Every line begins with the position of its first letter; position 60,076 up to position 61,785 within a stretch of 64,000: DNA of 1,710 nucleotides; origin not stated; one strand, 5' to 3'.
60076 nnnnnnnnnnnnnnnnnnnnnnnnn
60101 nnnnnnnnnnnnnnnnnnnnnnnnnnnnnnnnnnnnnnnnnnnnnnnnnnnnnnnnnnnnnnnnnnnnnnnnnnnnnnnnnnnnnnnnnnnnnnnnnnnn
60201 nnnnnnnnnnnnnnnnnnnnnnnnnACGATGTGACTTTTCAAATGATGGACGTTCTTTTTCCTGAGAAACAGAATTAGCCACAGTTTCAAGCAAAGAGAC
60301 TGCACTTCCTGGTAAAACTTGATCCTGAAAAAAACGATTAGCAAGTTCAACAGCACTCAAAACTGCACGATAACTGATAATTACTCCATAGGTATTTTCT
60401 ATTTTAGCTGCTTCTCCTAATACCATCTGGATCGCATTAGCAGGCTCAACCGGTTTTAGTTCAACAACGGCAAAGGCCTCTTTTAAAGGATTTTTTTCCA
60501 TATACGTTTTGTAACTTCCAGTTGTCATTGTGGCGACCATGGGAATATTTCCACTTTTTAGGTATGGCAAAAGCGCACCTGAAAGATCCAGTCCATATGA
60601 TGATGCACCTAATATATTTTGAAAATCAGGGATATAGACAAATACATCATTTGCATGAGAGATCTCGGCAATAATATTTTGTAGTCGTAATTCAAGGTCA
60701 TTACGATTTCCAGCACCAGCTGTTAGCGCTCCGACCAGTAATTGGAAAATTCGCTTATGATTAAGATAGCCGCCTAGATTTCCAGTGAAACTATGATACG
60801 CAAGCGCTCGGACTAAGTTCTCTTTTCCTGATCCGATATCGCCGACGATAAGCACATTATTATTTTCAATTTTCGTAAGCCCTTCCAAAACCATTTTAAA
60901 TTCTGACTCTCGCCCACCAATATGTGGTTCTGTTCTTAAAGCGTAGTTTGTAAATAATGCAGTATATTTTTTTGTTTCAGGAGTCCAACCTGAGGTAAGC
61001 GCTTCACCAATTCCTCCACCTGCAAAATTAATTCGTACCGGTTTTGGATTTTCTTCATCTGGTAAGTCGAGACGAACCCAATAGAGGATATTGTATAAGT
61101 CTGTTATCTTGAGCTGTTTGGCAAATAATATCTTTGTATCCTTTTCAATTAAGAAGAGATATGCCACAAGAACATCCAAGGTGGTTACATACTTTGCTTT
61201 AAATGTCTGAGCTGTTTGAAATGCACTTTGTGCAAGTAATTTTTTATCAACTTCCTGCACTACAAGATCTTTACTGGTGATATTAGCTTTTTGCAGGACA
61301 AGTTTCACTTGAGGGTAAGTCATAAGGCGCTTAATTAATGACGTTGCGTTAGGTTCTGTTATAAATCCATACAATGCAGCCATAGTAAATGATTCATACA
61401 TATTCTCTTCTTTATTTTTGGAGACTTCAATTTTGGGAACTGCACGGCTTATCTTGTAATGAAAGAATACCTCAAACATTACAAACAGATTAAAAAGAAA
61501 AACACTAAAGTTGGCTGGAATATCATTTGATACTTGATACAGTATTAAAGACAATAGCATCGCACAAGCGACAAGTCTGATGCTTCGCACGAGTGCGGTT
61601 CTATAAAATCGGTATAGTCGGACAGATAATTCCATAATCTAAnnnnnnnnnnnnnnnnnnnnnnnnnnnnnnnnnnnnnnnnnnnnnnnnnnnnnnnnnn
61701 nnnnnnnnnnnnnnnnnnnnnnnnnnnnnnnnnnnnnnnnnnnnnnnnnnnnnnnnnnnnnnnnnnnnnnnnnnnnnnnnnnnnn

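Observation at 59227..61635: Membrane-anchored Clp/Hsp100 homolog with an inactivated first AAA+ ring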

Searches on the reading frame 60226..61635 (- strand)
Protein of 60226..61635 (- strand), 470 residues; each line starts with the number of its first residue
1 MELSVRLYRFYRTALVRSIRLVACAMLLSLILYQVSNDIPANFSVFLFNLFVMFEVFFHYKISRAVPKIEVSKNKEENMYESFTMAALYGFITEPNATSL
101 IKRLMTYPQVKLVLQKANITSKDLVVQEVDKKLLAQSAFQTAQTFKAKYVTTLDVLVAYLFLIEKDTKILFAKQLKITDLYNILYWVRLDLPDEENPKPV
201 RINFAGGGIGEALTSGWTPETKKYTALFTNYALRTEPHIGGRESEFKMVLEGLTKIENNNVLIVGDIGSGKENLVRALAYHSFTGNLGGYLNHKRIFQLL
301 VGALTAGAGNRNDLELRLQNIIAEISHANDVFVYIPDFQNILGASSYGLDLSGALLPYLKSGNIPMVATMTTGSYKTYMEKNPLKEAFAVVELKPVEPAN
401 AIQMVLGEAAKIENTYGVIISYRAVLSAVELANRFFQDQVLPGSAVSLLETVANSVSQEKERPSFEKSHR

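Call 25: find_related_loci(query=A3, collection=genome_contigs, flank=6000)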
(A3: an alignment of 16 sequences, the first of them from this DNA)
Query A3 (470 aa) in genome_contigs; peptide patterns used: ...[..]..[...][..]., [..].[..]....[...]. (x = any residue, [..] = any of these).
81 stretches matched a pattern; 71 encode a relative of the query (tblastn E <= 1e-3); 69 distinct loci.
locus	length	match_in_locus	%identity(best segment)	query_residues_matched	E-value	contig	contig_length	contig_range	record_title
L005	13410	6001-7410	90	1-470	0e+0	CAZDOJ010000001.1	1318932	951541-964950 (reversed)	MAG TPA_asm: uncultured Gammaproteobacteria bacterium isolate SRP292972_co3_93 genome assembly, contig: NODE_1_length_13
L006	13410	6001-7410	78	1-470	0e+0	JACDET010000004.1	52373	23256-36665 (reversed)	MAG: Candidatus Levyibacteriota bacterium isolate MGR_bin367 SD2903_NODE_38_length_52373_cov_1.159476, whole genome shot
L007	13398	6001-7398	70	5-470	0e+0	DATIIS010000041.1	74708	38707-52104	MAG TPA_asm: Candidatus Saccharimonadales bacterium isolate SMAG_U15671 k141_111530, whole genome shotgun sequence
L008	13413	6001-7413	71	1-470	0e+0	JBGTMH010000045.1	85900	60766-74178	MAG: Patescibacteria group bacterium isolate JTS-RE358 k141_9608639, whole genome shotgun sequence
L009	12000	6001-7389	70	8-470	0e+0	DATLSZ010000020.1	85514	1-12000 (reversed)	MAG TPA_asm: Candidatus Acidiferrales bacterium isolate SMAG_U13943 k141_581512, whole genome shotgun sequence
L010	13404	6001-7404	69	1-468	0e+0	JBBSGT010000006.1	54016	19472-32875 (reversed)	MAG: Candidatus Levyibacteriota bacterium isolate LS2_sbin.47 LS2_sbin.47_K_242305_L_54016_cov_22.0122, whole genome sho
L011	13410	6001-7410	67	1-470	0e+0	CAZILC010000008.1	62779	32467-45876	MAG TPA_asm: uncultured Gammaproteobacteria bacterium isolate SRP200132_co1_59 genome assembly, contig: NODE_675_length_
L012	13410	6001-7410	67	1-470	0e+0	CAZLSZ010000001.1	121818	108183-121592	MAG TPA_asm: uncultured Gammaproteobacteria bacterium isolate SRP170004_co1_21 genome assembly, contig: NODE_152_length_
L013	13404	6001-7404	69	1-468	0e+0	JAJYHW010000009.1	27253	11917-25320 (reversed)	MAG: bacterium isolate DBS1-3.bin97 NODE_2925_length_27253_cov_1.44949, whole genome shotgun sequence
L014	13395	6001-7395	65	6-470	0e+0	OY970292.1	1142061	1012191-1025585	MAG: Candidatus Levybacteria bacterium isolate MFD01916.bin.c.8 genome assembly, chromosome: 1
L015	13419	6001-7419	64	5-470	0e+0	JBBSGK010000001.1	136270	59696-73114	MAG: Candidatus Levyibacteriota bacterium isolate LS2_sbin.37 LS2_sbin.37_K_1061297_L_136270_cov_12.0000, whole genome s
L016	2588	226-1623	63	5-470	0e+0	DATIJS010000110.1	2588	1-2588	MAG TPA_asm: Candidatus Saccharimonadales bacterium isolate SMAG_U15697 k141_445282, whole genome shotgun sequence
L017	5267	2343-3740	61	5-470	0e+0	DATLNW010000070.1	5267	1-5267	MAG TPA_asm: Lysobacterales bacterium isolate SMAG_U13810 k141_1001694, whole genome shotgun sequence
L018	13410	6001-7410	57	1-470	0e+0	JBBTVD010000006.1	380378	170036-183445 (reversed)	MAG: Patescibacteria group bacterium isolate H14-bin010_1 H14_bin010_1_000000000006, whole genome shotgun sequence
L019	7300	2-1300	64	28-457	0e+0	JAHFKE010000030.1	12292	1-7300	MAG: Candidatus Levyibacteriota bacterium isolate nzgw402 NODE_3559_length_12293_cov_3.748686, whole genome shotgun sequ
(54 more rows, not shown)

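Call 37: search_protein_representatives(alignment_id=A3)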
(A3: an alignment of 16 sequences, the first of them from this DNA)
Query: 16 sequences, 470 profile positions. Proteins with E-value up to 0.001 (for the whole library): 15149; up to 1e-10: 9480; up to 1e-30: 1138. The best 150 are listed.
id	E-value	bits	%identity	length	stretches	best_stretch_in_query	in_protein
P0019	9.9e-244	825.5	-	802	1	1-470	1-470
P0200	1.0e-182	624.4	-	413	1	1-408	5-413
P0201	2.6e-157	540.6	-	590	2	1-456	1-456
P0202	7.5e-154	529.2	-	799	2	3-461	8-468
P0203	1.6e-128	445.7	-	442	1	53-458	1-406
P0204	8.1e-128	443.3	-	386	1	5-381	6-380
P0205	1.5e-122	426.0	-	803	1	1-456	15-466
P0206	1.3e-120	419.5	-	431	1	1-403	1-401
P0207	1.6e-115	402.8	-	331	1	53-380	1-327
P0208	1.2e-108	380.1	-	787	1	3-463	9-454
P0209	1.7e-107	376.3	-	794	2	1-453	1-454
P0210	3.3e-107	375.4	-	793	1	1-461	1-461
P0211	3.4e-106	372.0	-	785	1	1-455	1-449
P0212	1.7e-104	366.4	-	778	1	1-462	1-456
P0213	1.3e-102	360.3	-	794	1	6-460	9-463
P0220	7.7e-91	321.4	-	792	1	5-453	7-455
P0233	2.8e-75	270.1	-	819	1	5-458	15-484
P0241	2.7e-57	210.8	-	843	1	5-459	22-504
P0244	6.5e-54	199.7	-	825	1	10-454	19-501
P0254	1.3e-48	182.2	-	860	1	23-459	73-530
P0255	1.9e-48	181.6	-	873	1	15-459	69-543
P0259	4.3e-45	170.6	-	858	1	5-465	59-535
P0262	2.2e-44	168.2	-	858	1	6-461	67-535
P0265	6.5e-44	166.7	-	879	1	152-458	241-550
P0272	1.5e-42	162.2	-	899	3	128-460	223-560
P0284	5.2e-41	157.1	-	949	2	167-457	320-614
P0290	1.1e-40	156.0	-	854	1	96-452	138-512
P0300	5.0e-40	153.9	-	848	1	20-451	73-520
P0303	6.6e-40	153.5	-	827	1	208-461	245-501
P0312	2.3e-39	151.7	-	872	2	24-453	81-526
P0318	5.8e-39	150.4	-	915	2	137-457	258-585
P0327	1.3e-38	149.2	-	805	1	23-458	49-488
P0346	5.7e-38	147.1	-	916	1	138-458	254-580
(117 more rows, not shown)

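Call 39: list_cluster_members(proteins=[P0254, P0255, P0259, P0262, P0300, P0312, P0327, P0241, P0244, P0208])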
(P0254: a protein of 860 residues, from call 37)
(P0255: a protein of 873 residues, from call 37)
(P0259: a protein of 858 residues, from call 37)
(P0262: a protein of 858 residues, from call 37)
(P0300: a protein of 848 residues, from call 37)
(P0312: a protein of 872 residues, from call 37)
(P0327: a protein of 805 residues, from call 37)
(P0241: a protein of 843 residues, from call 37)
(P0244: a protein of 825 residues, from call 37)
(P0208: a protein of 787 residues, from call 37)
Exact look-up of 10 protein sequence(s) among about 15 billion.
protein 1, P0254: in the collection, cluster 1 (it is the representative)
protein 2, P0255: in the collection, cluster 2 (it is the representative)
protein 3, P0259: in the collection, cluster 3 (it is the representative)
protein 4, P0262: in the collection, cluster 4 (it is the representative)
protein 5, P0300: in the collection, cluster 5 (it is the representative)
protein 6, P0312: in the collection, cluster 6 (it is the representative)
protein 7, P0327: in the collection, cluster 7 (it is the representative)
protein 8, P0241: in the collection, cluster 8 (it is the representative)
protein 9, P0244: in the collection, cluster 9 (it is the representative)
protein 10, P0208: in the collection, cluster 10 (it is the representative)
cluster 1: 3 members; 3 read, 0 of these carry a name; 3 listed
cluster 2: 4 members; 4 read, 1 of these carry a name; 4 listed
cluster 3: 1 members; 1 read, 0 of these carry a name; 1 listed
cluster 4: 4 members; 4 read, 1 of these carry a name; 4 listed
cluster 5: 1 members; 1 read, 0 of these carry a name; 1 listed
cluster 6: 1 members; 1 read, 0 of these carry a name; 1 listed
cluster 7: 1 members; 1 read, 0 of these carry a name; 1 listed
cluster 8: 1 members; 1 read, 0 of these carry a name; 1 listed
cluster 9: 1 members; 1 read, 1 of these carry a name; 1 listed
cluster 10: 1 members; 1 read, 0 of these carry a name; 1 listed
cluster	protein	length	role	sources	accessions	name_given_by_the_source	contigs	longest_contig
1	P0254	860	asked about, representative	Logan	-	-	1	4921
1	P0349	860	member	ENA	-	-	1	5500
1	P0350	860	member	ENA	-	-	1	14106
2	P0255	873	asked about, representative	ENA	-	-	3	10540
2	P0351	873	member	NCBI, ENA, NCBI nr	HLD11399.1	MAG TPA: AAA family ATPase [Patescibacteria group bacterium] | AAA family ATPase [Patescibacteria group bacterium]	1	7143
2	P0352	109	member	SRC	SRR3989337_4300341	-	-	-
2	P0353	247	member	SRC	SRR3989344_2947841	-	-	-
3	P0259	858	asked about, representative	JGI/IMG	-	-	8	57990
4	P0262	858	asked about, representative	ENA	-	-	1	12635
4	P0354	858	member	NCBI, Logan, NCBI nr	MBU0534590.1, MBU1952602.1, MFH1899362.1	MAG: ATP-dependent Clp protease ATP-binding subunit [Patescibacteria group bacterium] | ATP-dependent Clp protease ATP-binding subunit [Patescibacteria group bacterium]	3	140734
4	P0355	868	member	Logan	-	-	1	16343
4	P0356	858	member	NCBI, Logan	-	-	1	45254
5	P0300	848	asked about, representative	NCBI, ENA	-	-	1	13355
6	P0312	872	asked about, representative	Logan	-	-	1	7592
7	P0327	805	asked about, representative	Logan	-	-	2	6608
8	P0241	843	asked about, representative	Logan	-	-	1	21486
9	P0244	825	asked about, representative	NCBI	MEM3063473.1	MAG: ATP-dependent Clp protease ATP-binding subunit, partial [Nitrososphaerota archaeon]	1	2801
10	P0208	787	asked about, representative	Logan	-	-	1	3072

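Call 40: find_encoding_contigs(protein=P0354, flank=6000, max_places=2)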
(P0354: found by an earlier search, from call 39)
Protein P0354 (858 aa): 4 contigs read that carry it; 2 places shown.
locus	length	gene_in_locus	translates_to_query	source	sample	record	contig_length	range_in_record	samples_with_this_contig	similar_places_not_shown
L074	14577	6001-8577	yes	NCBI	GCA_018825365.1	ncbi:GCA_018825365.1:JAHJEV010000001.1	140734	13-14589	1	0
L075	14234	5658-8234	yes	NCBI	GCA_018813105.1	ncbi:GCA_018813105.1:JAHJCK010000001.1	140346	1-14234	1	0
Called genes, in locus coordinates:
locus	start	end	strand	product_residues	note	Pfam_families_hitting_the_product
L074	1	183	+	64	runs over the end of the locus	?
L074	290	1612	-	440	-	PF05148:Methyltransf_8 (faint), PF01209:Ubie_methyltran, PF06325:PrmA, PF13489:Methyltransf_23, PF08241:Methyltransf_11, PF08242:Methyltransf_12, PF13649:Methyltransf_25, PF13847:Methyltransf_31, +1 more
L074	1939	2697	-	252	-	-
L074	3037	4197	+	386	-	PF13173:AAA_14, PF13635:DUF4143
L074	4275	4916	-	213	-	PF08843:AbiEii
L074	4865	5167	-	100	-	PF21956:DUF6922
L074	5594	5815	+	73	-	-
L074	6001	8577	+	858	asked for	PF13401:AAA_22 (faint), PF00004:AAA, PF17871:AAA_lid_9, PF00158:Sigma54_activat (weak), PF00004:AAA, PF07724:AAA_2, PF07728:AAA_5, PF10431:ClpB_D2-small, +6 more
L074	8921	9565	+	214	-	PF13302:Acetyltransf_3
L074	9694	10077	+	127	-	PF22311:DUF6970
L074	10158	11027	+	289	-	-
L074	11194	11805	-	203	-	-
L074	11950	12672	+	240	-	-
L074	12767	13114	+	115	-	-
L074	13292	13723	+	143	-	-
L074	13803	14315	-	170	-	PF00383:dCMP_cyt_deam_1, PF14437:MafB19-deam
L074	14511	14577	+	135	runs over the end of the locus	-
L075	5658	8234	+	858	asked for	PF13401:AAA_22 (faint), PF00004:AAA, PF17871:AAA_lid_9, PF00158:Sigma54_activat (weak), PF00004:AAA, PF07724:AAA_2, PF07728:AAA_5, PF10431:ClpB_D2-small, +6 more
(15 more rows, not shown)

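Call 41: find_encoding_contigs(protein=P0259, flank=6000, max_places=2)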
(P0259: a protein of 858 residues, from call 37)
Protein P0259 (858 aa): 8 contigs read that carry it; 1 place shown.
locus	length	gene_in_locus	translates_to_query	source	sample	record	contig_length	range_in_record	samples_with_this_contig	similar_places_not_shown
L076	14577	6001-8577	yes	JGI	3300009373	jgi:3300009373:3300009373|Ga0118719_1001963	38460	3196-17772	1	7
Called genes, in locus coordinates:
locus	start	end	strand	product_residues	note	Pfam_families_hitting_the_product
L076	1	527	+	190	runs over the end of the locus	PF00406:ADK, PF13207:AAA_17, PF13238:AAA_18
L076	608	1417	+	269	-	PF00557:Peptidase_M24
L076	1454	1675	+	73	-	PF01176:eIF-1a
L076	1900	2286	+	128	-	PF00416:Ribosomal_S13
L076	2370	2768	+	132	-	PF00411:Ribosomal_S11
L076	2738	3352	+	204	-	PF00163:Ribosomal_S4, PF01479:S4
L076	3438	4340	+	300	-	PF01193:RNA_pol_L, PF01000:RNA_pol_A_bac, PF03118:RNA_pol_A_CTD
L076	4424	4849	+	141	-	PF01196:Ribosomal_L17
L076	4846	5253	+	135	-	PF00572:Ribosomal_L13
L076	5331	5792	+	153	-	PF00380:Ribosomal_S9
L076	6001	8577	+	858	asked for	PF00158:Sigma54_activat (faint), PF04851:ResIII (faint), PF06414:Zeta_toxin (faint), PF00004:AAA, PF17871:AAA_lid_9, PF07724:AAA_2, PF07728:AAA_5, PF10431:ClpB_D2-small, +4 more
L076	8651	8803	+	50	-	PF02615:Ldh_2 (weak)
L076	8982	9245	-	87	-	PF05016:ParE_toxin (weak)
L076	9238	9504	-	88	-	PF02604:PhdYeFM_antitox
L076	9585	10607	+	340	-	PF03462:PCRF, PF00472:RF-1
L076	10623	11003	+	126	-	-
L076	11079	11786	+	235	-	PF02463:SMC_N (weak), PF00005:ABC_tran, PF13304:AAA_21 (weak)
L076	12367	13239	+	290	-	PF18075:FtsX_ECD, PF02687:FtsX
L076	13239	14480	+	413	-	PF24568:CC_PcsB (weak), PF01551:Peptidase_M23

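Call 52: list_cluster_members(proteins=[P0213, P0220, P0233, P0265, P0272, P0284, P0290, P0303, P0318, P0346])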
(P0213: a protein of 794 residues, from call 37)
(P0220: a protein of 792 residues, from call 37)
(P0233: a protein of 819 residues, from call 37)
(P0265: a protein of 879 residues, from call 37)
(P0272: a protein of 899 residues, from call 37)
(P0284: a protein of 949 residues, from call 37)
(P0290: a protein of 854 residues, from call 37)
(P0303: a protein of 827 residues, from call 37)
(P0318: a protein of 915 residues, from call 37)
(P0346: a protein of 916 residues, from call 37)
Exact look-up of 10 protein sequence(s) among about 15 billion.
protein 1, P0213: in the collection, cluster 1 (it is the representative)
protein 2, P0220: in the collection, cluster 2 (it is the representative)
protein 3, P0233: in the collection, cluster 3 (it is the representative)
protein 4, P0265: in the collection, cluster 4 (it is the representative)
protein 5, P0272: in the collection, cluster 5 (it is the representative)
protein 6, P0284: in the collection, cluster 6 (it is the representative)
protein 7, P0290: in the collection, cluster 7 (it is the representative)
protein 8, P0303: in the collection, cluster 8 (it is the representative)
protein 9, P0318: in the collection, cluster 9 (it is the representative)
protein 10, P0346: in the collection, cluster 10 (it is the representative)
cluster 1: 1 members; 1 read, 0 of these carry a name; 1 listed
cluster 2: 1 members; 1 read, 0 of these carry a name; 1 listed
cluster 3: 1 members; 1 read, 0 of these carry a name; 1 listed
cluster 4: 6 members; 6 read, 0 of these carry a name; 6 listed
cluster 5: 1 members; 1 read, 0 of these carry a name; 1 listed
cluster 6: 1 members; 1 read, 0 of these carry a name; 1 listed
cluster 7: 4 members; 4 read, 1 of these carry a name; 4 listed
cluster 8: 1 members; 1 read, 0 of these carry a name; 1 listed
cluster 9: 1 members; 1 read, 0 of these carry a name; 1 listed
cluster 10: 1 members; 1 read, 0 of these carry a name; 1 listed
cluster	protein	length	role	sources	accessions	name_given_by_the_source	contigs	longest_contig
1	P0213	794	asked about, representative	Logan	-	-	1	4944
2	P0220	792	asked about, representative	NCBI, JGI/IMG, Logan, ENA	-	-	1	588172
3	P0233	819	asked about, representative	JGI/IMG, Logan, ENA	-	-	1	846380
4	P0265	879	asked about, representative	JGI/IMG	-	-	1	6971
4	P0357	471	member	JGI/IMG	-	-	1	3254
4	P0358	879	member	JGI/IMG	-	-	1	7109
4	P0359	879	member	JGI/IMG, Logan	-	-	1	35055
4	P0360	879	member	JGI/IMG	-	-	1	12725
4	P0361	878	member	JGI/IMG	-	-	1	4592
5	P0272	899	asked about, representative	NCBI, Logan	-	-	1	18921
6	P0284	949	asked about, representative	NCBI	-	-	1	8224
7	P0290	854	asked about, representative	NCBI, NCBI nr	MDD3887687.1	MAG: ATP-dependent Clp protease ATP-binding subunit [Patescibacteria group bacterium] | ATP-dependent Clp protease ATP-binding subunit [Patescibacteria group bacterium]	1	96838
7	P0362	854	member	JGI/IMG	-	-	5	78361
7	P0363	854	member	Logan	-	-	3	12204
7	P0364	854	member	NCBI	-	-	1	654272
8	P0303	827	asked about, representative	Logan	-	-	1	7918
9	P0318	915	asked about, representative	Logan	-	-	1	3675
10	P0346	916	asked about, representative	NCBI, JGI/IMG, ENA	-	-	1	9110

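Call 53: find_encoding_contigs(protein=P0233, flank=5000, max_places=1)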
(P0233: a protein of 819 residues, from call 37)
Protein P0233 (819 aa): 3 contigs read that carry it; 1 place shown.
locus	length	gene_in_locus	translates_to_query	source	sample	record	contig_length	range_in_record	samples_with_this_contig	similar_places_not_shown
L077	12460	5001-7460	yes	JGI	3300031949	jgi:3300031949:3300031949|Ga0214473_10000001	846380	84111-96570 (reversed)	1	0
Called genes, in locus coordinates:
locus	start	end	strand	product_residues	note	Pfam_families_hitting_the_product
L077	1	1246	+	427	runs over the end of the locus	PF05496:RuvB_N, PF00004:AAA, PF07728:AAA_5 (faint), PF13173:AAA_14 (faint), PF16193:AAA_assoc_2, PF12002:MgsA_C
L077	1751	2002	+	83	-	-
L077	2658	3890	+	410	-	PF21269:TreT_GT1, PF00534:Glycos_transf_1, PF13692:Glyco_trans_1_4, PF13524:Glyco_trans_1_2 (faint)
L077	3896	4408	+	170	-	PF04191:PEMT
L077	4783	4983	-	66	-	-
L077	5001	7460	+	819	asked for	PF13401:AAA_22 (faint), PF00004:AAA, PF17871:AAA_lid_9, PF00158:Sigma54_activat (weak), PF00004:AAA (weak), PF07724:AAA_2, PF07728:AAA_5, PF10431:ClpB_D2-small, +2 more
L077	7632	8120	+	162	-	-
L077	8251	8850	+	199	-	-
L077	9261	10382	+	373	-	-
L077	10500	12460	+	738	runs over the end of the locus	-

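Call 54: find_encoding_contigs(protein=P0290, flank=5000, max_places=1)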
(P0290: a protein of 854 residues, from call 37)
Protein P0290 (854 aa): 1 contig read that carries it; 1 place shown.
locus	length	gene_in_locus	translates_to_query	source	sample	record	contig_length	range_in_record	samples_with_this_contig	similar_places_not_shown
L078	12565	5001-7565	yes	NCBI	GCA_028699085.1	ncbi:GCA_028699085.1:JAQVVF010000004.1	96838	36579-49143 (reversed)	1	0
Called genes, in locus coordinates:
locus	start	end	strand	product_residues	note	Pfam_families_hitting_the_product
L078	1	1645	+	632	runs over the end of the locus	PF13597:NRDD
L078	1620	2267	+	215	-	PF04055:Radical_SAM, PF13353:Fer4_12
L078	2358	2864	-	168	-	-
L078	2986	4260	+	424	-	PF00768:Peptidase_S11, PF13354:Beta-lactamase2 (weak)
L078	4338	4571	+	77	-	PF04972:BON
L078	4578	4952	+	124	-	-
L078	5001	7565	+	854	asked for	PF05673:DUF815 (faint), PF13191:AAA_16 (faint), PF00004:AAA (weak), PF17871:AAA_lid_9 (weak), PF00004:AAA (weak), PF07724:AAA_2, PF07728:AAA_5, PF10431:ClpB_D2-small, +4 more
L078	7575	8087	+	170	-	PF07998:Peptidase_M54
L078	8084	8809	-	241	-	PF00535:Glycos_transf_2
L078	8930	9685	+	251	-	-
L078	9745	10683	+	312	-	PF00294:PfkB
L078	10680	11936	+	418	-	PF05221:AdoHcyase, PF02826:2-Hacid_dh_C, PF00670:AdoHcyase_NAD, PF07991:KARI_N (weak)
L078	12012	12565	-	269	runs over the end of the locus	PF00581:Rhodanese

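Call 55: find_encoding_contigs(protein=P0272, flank=5000, max_places=1)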
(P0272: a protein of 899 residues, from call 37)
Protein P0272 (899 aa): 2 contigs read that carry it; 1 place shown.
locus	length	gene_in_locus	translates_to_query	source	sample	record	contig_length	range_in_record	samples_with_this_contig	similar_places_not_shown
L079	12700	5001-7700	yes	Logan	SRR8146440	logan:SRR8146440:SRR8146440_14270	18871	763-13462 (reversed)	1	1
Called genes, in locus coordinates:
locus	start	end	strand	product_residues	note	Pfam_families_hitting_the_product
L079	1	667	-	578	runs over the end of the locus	PF01558:POR, PF01855:POR_N, PF17147:PFOR_II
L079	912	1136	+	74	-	PF06902:Fer4_19 (weak), PF13459:Fer4_15, PF13370:Fer4_13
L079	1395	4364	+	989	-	-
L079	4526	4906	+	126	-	-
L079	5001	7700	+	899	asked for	PF02861:Clp_N, PF13191:AAA_16, PF00004:AAA (weak), PF17871:AAA_lid_9, PF00158:Sigma54_activat (weak), PF07724:AAA_2, PF07728:AAA_5, PF10431:ClpB_D2-small, +10 more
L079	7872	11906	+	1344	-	PF13385:Laminin_G_3, PF11617:Cu-binding_MopE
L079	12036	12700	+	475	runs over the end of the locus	?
